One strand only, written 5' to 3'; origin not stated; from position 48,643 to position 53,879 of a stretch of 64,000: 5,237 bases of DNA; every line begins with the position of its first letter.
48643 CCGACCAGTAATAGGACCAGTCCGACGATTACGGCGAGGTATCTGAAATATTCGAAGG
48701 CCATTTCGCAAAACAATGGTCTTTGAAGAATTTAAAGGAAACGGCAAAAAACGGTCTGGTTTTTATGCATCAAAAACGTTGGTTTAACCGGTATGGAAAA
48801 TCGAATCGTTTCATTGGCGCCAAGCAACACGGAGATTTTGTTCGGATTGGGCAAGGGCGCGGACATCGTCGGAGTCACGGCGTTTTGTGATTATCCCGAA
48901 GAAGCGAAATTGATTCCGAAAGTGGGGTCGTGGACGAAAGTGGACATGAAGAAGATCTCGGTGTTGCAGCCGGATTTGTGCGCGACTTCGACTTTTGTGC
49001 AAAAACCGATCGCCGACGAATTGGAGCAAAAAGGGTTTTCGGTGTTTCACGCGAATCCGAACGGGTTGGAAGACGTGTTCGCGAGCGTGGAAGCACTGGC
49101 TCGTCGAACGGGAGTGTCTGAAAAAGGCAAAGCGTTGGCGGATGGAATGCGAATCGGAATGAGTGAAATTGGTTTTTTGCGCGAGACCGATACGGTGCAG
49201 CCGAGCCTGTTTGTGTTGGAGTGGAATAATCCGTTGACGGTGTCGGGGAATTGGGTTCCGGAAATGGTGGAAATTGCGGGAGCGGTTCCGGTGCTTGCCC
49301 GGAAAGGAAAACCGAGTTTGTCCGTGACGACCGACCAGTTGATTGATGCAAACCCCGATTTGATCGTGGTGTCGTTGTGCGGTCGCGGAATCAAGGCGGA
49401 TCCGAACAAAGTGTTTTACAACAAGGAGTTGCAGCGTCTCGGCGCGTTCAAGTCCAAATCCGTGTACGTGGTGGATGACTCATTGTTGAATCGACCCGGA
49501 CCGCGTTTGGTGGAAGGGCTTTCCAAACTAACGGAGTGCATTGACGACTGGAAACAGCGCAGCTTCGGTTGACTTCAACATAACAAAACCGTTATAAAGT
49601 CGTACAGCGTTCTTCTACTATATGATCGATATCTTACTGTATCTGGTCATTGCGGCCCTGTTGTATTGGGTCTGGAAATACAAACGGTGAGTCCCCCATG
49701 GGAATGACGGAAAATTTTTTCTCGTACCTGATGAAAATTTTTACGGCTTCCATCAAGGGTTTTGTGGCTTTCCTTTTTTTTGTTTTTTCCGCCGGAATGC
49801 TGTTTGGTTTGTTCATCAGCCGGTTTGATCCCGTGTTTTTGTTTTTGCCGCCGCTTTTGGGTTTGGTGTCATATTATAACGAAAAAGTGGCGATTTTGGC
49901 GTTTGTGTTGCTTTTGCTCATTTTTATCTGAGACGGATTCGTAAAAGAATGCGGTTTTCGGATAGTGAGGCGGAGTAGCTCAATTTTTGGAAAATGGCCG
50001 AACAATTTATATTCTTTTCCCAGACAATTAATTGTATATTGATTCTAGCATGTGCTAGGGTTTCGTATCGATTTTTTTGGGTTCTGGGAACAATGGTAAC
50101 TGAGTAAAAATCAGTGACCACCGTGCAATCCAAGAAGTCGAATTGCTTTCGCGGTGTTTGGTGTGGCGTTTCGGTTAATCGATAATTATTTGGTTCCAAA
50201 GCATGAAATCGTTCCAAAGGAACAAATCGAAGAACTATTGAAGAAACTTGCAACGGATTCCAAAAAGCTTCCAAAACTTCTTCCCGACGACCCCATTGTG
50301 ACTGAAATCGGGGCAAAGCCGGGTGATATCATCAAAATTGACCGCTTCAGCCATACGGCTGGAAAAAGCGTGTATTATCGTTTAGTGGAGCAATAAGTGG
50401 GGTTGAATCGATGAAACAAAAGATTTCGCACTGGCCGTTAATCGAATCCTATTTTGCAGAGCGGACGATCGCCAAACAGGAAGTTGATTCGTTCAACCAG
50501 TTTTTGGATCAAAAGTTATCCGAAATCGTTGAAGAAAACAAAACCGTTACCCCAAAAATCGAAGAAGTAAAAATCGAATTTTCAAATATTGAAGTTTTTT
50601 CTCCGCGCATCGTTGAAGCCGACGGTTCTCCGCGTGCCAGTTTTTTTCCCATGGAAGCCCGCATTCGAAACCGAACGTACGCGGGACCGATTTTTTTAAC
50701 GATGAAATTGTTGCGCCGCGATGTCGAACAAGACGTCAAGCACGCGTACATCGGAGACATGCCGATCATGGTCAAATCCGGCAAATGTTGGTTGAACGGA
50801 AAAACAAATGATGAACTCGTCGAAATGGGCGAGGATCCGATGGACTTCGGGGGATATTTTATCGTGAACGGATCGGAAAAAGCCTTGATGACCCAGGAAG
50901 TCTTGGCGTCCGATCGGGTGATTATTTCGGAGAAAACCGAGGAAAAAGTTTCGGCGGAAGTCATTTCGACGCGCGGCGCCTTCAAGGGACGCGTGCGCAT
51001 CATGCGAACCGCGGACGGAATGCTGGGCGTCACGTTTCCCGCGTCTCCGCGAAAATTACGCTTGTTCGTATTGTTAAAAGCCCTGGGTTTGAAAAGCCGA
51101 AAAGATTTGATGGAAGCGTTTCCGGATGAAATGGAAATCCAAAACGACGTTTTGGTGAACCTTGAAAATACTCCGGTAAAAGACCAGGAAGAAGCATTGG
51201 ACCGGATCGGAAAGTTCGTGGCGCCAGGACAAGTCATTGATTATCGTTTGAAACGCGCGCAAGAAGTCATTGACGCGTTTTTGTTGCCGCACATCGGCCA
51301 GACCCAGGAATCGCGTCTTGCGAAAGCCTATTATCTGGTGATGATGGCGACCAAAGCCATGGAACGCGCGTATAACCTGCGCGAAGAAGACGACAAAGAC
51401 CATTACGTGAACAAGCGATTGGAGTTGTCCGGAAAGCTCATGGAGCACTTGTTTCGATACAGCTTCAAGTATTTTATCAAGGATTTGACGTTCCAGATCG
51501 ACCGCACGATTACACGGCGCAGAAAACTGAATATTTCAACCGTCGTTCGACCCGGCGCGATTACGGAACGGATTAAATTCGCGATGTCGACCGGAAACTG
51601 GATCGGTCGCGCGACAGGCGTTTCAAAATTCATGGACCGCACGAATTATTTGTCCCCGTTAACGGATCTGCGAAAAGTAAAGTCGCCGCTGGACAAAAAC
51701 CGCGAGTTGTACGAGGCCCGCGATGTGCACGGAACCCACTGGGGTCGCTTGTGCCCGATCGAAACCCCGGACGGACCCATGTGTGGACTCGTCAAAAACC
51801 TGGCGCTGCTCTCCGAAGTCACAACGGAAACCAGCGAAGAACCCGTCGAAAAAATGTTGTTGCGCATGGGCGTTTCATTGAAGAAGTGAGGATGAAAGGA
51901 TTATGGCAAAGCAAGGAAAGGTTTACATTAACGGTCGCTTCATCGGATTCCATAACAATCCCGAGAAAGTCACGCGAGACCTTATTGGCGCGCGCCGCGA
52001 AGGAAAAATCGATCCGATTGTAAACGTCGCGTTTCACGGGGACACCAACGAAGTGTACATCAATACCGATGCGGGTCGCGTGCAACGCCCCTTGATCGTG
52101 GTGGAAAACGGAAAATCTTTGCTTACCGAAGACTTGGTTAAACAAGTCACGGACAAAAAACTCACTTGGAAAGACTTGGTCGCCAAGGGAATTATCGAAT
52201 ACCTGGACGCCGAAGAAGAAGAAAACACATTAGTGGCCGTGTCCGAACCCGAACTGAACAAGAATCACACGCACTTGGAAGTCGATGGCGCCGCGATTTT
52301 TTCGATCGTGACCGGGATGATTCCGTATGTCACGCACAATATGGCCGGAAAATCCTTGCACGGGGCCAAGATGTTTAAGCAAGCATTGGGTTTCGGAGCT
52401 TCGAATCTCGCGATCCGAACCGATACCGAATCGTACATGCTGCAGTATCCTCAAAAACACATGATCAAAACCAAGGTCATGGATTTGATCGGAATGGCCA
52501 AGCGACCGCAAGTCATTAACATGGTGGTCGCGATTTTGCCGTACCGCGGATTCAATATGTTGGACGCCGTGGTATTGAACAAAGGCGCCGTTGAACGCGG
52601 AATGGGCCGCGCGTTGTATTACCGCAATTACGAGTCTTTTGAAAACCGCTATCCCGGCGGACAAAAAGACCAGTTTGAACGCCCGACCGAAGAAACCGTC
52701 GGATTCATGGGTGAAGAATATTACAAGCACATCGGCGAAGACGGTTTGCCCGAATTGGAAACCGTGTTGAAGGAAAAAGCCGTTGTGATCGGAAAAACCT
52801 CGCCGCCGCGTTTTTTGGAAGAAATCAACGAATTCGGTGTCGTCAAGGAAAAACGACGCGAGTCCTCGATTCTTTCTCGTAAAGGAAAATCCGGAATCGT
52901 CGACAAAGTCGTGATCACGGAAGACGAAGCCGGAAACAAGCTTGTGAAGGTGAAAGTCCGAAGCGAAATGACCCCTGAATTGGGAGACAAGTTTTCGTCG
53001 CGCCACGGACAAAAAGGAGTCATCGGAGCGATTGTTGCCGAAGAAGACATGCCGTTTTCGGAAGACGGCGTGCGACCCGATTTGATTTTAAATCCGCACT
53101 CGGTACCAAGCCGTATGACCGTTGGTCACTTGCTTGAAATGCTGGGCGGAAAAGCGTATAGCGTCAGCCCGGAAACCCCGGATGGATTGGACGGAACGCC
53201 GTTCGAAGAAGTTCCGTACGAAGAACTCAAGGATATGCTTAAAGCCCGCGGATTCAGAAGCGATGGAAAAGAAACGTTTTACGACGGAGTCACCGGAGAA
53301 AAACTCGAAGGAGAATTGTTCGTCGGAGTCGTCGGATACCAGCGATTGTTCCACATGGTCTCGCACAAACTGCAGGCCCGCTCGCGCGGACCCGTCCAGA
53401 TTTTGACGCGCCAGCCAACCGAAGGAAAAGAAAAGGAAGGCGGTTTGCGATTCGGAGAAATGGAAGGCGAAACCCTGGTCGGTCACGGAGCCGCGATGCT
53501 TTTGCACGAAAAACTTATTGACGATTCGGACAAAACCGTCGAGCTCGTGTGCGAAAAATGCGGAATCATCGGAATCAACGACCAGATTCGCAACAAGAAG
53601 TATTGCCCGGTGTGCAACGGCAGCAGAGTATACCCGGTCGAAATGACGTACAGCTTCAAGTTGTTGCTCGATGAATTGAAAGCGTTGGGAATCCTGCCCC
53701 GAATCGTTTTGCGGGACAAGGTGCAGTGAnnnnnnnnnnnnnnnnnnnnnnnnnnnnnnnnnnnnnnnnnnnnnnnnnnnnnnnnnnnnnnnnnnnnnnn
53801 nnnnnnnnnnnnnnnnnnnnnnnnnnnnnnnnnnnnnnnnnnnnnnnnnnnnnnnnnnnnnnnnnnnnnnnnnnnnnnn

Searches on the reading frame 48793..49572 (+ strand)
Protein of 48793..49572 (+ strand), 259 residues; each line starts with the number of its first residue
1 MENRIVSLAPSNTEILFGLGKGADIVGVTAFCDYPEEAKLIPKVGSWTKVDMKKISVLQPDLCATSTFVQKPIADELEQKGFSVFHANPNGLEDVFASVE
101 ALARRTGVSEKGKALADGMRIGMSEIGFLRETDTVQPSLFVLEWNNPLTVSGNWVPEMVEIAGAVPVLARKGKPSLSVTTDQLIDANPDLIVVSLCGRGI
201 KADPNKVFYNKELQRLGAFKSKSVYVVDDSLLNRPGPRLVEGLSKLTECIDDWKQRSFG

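Call 10: search_protein_families(library=pfam, proteins=[window:48793-49572:+], max_evalue=0.01)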
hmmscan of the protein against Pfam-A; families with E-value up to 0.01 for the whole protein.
window:48793-49572:+ (259 aa): 1 family
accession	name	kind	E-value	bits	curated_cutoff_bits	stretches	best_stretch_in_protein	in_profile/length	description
PF01497.23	Peripla_BP_2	-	4.1e-24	85.7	27.5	1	5-230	1-234/235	Periplasmic binding protein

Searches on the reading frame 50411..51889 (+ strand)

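Call 10: search_protein_families(library=pfam, proteins=[window:50411-51889:+], max_evalue=0.01)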
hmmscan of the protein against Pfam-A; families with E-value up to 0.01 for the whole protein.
window:50411-51889:+ (492 aa): 3 families
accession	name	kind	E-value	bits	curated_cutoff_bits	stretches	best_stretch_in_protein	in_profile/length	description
PF04563.20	RNA_pol_Rpb2_1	-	2.2e-49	168.2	28.2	1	21-385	3-202/203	RNA polymerase beta subunit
PF04565.21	RNA_pol_Rpb2_3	-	1.4e-24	86.5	21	1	407-470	2-68/68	RNA polymerase Rpb2, domain 3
PF04561.19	RNA_pol_Rpb2_2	-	2.3e-20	73.5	21.7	1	174-338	10-190/190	RNA polymerase Rpb2, domain 2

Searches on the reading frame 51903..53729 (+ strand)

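Call 10: search_protein_families(library=pfam, proteins=[window:51903-53729:+], max_evalue=0.01)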
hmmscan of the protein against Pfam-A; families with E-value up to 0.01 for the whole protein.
window:51903-53729:+ (608 aa): 4 families
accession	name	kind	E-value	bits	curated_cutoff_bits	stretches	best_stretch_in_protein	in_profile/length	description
PF00562.33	RNA_pol_Rpb2_6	-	4.6e-115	385.1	23.4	1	137-511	2-373/373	RNA polymerase Rpb2, domain 6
PF04560.25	RNA_pol_Rpb2_7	-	2.3e-24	86.1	32.1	1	513-602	1-85/87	RNA polymerase Rpb2, domain 7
PF04566.18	RNA_pol_Rpb2_4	-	2.4e-20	72.8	28.7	1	7-68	1-62/62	RNA polymerase Rpb2, domain 4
PF04567.22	RNA_pol_Rpb2_5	-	1e-09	39.5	21.1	1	89-122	1-34/66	RNA polymerase Rpb2, domain 5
